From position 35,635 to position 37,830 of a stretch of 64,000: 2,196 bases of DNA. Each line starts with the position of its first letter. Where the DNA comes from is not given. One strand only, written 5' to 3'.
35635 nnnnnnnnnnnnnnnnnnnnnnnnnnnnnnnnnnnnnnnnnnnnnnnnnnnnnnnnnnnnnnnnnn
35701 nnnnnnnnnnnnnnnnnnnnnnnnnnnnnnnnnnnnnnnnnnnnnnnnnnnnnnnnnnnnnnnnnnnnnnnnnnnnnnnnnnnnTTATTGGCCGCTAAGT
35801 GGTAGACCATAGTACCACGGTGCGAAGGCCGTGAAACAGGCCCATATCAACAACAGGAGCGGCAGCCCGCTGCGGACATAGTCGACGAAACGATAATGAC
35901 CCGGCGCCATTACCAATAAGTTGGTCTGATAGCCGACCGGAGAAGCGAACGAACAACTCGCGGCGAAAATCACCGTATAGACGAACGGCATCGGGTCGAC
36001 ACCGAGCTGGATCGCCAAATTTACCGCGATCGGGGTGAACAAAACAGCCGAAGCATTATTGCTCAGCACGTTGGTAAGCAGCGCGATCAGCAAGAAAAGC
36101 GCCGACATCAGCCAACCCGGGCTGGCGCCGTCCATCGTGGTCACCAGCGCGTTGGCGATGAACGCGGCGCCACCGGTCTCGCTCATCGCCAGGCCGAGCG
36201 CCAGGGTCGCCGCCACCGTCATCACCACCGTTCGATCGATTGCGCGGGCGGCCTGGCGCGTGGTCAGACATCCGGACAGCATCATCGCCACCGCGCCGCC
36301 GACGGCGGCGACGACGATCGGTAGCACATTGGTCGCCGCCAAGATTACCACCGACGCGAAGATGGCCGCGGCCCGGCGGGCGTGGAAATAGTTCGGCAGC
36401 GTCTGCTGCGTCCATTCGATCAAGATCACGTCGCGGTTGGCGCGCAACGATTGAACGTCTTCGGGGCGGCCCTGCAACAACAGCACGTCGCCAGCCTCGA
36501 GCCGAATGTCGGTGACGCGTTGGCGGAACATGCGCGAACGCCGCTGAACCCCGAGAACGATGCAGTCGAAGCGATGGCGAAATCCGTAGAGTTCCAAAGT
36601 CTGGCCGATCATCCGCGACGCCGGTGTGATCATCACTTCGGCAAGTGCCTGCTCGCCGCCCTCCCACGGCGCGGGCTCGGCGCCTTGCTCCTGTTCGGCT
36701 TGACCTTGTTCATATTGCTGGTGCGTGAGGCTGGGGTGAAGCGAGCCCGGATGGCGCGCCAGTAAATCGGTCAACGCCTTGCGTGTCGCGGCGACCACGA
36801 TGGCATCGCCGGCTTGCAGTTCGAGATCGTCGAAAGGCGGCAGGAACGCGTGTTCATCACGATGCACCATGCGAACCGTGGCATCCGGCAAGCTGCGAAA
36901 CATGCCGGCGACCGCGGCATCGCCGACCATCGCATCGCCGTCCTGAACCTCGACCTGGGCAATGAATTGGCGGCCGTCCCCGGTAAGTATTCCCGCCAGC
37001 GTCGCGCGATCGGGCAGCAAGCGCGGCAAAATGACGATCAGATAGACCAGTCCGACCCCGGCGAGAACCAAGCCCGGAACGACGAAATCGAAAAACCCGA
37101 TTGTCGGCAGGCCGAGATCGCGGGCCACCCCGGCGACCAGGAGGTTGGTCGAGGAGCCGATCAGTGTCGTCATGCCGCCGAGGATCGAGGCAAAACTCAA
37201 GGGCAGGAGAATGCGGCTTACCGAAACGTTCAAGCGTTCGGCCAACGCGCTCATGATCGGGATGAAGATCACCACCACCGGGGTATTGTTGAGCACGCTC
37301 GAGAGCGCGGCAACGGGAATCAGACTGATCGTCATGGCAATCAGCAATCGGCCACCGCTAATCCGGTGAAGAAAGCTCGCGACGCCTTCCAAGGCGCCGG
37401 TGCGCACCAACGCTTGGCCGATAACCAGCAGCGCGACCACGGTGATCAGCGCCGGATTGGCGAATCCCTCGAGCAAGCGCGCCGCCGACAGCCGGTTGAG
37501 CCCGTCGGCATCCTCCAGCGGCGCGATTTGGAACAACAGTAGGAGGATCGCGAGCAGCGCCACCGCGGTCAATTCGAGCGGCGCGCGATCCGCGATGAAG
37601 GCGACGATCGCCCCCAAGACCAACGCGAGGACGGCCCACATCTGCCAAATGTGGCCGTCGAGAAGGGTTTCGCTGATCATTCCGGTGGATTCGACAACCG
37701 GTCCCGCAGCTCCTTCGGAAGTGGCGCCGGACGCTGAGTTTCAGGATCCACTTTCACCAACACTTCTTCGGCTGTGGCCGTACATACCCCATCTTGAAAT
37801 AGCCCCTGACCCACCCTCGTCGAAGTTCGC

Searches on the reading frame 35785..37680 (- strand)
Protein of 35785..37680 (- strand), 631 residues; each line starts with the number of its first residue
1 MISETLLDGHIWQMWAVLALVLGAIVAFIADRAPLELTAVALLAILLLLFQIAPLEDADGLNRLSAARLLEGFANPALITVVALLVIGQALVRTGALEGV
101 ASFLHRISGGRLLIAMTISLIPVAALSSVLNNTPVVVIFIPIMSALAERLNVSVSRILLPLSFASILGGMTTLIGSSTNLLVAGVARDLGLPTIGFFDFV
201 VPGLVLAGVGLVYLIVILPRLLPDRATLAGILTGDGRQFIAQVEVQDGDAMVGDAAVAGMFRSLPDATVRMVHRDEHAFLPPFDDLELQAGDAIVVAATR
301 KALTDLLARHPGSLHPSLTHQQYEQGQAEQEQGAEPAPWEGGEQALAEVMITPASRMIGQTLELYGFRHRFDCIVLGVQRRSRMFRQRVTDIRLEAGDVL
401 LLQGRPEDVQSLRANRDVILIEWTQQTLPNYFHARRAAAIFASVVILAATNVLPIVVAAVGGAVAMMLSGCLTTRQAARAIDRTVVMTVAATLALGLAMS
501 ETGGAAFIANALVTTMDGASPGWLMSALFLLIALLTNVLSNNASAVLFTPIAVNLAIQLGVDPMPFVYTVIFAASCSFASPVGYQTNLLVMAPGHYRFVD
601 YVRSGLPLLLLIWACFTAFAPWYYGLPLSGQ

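Call 3: search_protein_families(library=pfam, proteins=[window:35785-37680:-])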
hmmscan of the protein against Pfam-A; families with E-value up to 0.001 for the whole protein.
window:35785-37680:- (631 aa): 5 families
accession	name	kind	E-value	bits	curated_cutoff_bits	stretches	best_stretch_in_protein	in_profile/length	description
PF03600.22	CitMHS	-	1.3e-70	238.6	31.9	2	26-570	2-335/336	Citrate transporter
PF02080.26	TrkA_C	-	4.7e-20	71.7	27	2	346-414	1-68/71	TrkA-C domain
PF16980.11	CitMHS_2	-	7.8e-07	28.5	25.7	1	124-203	348-432/448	Putative citrate transport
PF06808.19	DctM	-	6.2e-05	22.4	23.8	1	480-589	270-378/413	Tripartite ATP-independent periplasmic transporter, DctM component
PF03553.21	Na_H_antiporter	-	0.00014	21.6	23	0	438-577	106-254/303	Na+/H+ antiporter family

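Call 4: search_protein_families(library=ncbifam, proteins=[window:35785-37680:-])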
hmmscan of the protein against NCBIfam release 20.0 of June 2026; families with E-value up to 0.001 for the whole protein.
window:35785-37680:- (631 aa): 2 families
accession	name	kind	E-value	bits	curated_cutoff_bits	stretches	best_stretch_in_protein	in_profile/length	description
TIGR00785.1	dass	subfamily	1.5e-28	99.7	198.6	2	438-621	252-441/444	DASS family sodium-coupled anion symporter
NF040989.1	MamN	equivalog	4.2e-08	32.3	500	2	440-615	9-188/437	magnetosome biogenesis transporter MamN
